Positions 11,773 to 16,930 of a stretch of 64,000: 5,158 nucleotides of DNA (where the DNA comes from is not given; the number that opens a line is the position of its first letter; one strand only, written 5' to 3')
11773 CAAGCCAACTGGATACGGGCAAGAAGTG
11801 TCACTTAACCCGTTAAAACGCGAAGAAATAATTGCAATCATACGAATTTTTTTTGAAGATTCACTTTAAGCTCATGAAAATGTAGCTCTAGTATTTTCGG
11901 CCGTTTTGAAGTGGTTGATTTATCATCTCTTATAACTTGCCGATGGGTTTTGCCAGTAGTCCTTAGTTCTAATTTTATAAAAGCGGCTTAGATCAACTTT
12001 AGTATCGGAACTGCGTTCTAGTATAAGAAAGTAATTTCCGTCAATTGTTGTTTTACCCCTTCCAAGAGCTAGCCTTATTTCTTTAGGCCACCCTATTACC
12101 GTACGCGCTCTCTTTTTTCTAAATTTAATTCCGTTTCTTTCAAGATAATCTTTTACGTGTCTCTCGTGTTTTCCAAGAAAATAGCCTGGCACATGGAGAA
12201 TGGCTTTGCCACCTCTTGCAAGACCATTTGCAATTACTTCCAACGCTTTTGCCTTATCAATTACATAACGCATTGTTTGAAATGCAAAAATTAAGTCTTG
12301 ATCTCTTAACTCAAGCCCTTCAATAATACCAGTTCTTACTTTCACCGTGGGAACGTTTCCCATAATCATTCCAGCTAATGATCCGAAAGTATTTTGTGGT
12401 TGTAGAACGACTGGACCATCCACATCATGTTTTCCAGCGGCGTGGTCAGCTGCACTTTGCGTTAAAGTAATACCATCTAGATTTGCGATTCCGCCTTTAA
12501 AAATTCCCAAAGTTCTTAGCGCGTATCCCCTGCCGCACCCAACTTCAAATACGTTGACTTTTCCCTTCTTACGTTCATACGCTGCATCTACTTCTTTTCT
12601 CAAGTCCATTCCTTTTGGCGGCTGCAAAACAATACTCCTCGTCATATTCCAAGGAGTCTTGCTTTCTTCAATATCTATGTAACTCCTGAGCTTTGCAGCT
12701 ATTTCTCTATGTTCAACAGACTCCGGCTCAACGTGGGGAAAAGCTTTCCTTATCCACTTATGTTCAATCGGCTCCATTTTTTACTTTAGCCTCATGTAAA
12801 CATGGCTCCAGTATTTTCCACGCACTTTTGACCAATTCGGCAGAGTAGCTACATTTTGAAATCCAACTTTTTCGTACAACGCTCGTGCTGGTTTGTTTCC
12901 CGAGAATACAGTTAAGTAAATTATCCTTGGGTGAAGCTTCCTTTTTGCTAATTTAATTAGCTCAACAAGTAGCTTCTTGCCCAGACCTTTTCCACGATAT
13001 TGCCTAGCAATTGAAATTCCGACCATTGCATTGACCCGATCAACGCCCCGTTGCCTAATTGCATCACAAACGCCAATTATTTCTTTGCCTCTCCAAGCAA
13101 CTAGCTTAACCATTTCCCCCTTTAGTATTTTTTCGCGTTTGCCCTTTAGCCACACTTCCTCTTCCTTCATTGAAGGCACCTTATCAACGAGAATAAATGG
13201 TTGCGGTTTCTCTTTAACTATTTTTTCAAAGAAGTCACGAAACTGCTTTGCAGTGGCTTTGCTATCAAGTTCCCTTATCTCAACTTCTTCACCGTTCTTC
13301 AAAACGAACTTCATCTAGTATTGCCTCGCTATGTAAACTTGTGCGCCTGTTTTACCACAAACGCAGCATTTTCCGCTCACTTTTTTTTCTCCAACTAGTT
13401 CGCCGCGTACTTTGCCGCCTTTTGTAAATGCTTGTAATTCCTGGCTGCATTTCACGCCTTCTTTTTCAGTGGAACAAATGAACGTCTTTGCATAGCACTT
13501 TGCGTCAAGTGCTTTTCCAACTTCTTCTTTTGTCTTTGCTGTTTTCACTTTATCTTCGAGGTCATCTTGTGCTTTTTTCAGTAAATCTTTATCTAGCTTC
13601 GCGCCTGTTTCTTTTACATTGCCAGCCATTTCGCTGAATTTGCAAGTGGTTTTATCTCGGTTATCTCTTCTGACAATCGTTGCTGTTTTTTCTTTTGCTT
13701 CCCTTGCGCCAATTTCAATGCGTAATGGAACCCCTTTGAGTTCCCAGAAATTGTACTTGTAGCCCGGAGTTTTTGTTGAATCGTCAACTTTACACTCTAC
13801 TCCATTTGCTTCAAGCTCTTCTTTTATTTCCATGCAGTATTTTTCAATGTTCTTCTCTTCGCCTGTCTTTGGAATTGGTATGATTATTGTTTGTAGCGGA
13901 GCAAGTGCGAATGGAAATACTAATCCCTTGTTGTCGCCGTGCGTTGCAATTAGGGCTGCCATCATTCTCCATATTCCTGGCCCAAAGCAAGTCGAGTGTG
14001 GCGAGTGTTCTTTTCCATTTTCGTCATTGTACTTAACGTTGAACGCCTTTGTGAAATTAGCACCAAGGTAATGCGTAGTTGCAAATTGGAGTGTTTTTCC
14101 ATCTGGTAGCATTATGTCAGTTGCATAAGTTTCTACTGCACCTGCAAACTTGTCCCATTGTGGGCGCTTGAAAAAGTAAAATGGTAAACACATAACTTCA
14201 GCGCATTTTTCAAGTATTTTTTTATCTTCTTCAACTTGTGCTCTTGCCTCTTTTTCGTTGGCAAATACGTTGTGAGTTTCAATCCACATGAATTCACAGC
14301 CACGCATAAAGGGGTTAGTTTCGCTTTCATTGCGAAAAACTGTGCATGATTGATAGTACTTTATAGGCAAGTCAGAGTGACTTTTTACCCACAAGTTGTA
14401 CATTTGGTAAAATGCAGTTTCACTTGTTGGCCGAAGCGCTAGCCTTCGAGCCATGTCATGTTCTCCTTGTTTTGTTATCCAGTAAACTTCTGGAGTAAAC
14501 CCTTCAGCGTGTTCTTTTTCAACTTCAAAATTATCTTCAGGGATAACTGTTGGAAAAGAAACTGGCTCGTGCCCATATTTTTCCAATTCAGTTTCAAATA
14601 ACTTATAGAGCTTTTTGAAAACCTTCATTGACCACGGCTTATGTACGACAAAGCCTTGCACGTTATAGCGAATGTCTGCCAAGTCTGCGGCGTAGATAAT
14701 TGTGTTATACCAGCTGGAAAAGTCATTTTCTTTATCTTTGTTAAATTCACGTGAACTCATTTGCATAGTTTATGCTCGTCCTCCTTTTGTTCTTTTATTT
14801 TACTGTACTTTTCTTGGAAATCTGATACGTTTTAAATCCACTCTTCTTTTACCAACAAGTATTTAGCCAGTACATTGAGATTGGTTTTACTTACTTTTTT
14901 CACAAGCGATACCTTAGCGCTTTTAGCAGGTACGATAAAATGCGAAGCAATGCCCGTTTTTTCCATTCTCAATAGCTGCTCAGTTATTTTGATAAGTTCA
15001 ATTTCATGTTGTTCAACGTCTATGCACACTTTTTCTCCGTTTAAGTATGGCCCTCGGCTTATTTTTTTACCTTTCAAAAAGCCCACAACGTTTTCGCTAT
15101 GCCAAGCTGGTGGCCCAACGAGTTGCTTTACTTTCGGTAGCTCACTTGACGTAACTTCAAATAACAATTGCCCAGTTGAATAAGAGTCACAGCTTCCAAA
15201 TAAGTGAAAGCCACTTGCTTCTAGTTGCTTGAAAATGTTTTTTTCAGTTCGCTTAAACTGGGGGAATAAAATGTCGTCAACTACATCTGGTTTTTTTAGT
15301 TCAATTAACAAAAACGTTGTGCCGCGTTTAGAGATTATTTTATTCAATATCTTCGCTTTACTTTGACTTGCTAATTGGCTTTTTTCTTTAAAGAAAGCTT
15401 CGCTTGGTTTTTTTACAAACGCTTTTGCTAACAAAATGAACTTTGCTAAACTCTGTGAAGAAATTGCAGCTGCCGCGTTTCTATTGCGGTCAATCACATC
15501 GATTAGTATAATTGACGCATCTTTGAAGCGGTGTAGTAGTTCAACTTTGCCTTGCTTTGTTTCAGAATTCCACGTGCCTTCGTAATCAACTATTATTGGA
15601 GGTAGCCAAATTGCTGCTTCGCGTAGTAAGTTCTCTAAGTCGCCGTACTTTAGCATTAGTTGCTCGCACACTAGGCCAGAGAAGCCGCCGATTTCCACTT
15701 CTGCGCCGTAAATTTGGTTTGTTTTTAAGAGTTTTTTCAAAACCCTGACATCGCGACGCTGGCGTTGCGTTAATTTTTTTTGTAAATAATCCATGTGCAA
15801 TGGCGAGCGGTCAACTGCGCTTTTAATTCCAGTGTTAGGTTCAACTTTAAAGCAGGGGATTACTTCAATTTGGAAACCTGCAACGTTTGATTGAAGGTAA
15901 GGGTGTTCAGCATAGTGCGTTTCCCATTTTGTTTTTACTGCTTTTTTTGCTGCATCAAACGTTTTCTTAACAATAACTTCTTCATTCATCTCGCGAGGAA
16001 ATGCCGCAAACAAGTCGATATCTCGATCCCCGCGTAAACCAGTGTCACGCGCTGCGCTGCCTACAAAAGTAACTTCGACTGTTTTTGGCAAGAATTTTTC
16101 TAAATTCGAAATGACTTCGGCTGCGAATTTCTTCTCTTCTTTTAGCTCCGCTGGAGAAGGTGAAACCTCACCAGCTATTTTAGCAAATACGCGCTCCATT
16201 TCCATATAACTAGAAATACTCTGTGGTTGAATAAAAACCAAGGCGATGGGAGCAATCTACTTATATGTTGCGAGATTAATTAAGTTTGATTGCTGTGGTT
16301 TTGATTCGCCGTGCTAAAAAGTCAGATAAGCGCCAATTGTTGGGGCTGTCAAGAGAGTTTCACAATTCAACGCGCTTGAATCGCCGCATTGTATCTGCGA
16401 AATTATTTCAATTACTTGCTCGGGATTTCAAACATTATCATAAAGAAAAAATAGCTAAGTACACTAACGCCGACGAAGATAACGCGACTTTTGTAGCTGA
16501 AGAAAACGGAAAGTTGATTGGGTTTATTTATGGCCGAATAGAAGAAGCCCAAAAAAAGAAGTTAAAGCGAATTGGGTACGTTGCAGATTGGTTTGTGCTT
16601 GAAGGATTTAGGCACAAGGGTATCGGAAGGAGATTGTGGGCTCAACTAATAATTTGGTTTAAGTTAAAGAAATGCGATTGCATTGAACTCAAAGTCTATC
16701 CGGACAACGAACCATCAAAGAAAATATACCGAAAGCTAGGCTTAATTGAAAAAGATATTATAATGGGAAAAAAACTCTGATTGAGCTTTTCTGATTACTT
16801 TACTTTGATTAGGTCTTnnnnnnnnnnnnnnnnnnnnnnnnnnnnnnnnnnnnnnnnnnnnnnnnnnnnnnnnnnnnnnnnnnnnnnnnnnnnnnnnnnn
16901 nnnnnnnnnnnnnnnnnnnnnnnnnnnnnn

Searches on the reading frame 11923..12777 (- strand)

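Call 35: search_protein_families(library=pfam, proteins=[window:11923-12777:-], max_evalue=0.001)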
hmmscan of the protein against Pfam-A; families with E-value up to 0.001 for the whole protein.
window:11923-12777:- (284 aa): 3 families
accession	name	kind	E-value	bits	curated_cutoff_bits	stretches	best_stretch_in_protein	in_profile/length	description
PF08242.18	Methyltransf_12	-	0.00043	21.4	30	0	78-191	2-97/98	Methyltransferase domain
PF13489.12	Methyltransf_23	-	0.00057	20.1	27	0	59-204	9-126/164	Methyltransferase domain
PF08241.18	Methyltransf_11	-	0.00092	20.2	21.2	0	78-193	2-94/95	Methyltransferase domain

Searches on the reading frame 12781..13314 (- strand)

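Call 35: search_protein_families(library=pfam, proteins=[window:12781-13314:-], max_evalue=0.001)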
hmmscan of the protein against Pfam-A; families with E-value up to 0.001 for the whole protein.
window:12781-13314:- (177 aa): 6 families
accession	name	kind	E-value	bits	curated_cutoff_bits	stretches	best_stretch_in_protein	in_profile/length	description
PF00583.31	Acetyltransf_1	-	4.9e-16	59.5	20.7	1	61-152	26-116/116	Acetyltransferase (GNAT) family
PF13673.13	Acetyltransf_10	-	2.9e-12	47.1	23.6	1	60-155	23-110/128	Acetyltransferase (GNAT) domain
PF13508.13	Acetyltransf_7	-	6e-12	46.2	27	1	71-153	6-83/84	Acetyltransferase (GNAT) domain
PF13302.13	Acetyltransf_3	-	2.1e-10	41.9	25.4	1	43-153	28-138/138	Acetyltransferase (GNAT) domain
PF08445.16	FR47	-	1.4e-07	31.8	22.1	1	95-155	22-80/86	FR47-like protein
PF13420.13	Acetyltransf_4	-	2e-06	28.3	24.3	1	77-171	58-153/155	Acetyltransferase (GNAT) domain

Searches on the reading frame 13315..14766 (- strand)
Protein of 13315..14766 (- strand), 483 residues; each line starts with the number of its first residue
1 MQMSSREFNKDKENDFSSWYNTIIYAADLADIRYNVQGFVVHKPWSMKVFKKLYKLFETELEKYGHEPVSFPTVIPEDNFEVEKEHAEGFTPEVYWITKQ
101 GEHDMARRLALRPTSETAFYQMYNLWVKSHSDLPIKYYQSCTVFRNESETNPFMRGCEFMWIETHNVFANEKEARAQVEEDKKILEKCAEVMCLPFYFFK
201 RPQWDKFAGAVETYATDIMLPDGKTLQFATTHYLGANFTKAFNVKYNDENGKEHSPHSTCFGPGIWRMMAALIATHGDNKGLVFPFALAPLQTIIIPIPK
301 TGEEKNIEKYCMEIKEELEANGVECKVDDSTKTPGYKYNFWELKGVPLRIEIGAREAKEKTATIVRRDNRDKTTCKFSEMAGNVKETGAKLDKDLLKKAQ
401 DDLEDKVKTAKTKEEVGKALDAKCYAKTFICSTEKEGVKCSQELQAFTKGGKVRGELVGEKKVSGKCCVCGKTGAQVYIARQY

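Call 40: search_protein_families(library=pfam, proteins=[window:13315-14766:-], max_evalue=0.0001)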
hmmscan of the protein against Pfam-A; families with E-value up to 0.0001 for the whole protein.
window:13315-14766:- (483 aa): 2 families
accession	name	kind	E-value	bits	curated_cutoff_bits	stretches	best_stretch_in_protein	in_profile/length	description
PF00587.30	tRNA-synt_2b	-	5.9e-28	98.6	29.3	1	103-275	5-178/179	tRNA synthetase class II core domain (G, H, P, S and T)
PF03129.25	HGTP_anticodon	-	1.5e-22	80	21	1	292-386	1-93/94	Anticodon binding domain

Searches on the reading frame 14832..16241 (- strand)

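Call 40: search_protein_families(library=pfam, proteins=[window:14832-16241:-], max_evalue=0.0001)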
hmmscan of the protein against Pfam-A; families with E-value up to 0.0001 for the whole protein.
window:14832-16241:- (469 aa): 4 families
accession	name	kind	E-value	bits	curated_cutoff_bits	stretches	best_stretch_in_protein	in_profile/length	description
PF09249.16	tRNA_NucTransf2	-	4.7e-31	107.8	27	1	164-285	2-113/113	tRNA nucleotidyltransferase, second domain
PF21133.2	CAA_C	-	3.7e-22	79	22.2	1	306-412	1-108/144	CCA-adding enzyme, C-terminal domain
PF01909.29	NTP_transf_2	-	2.7e-08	34.5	21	1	49-148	10-92/93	Nucleotidyltransferase domain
PF18144.7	SMODS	-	2.5e-05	25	26.5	1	13-134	1-134/164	Second Messenger Oligonucleotide or Dinucleotide Synthetase domain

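Call 55: search_protein_families(library=ncbifam, proteins=[window:14832-16241:-], max_evalue=0.001)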
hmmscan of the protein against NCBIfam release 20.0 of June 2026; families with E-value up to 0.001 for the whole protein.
window:14832-16241:- (469 aa): 1 family
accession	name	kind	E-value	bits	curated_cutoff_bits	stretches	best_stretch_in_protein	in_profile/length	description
TIGR03671.1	cca_archaeal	equivalog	4.4e-111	371.6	281.3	1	20-426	3-402/410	CCA tRNA nucleotidyltransferase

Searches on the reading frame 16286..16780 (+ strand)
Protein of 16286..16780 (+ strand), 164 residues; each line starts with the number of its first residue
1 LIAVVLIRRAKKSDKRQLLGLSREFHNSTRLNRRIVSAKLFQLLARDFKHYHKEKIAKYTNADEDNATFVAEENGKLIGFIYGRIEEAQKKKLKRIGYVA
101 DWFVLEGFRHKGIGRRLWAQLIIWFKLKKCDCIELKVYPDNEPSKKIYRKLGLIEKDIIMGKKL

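Call 35: search_protein_families(library=pfam, proteins=[window:16286-16780:+], max_evalue=0.001)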
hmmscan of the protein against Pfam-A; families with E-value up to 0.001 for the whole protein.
window:16286-16780:+ (164 aa): 6 families
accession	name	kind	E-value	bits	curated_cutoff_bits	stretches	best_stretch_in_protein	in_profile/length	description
PF00583.31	Acetyltransf_1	-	7.6e-20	71.8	20.7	1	39-152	3-115/116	Acetyltransferase (GNAT) family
PF13508.13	Acetyltransf_7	-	1.5e-12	48.2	27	1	65-152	2-81/84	Acetyltransferase (GNAT) domain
PF13673.13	Acetyltransf_10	-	1.3e-10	41.8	23.6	1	46-153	11-107/128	Acetyltransferase (GNAT) domain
PF13302.13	Acetyltransf_3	-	4.8e-05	24.5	25.4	1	54-153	39-137/138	Acetyltransferase (GNAT) domain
PF13420.13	Acetyltransf_4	-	0.00018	22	24.3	1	51-152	36-133/155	Acetyltransferase (GNAT) domain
PF08445.16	FR47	-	0.00077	19.8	22.1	0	96-155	21-79/86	FR47-like protein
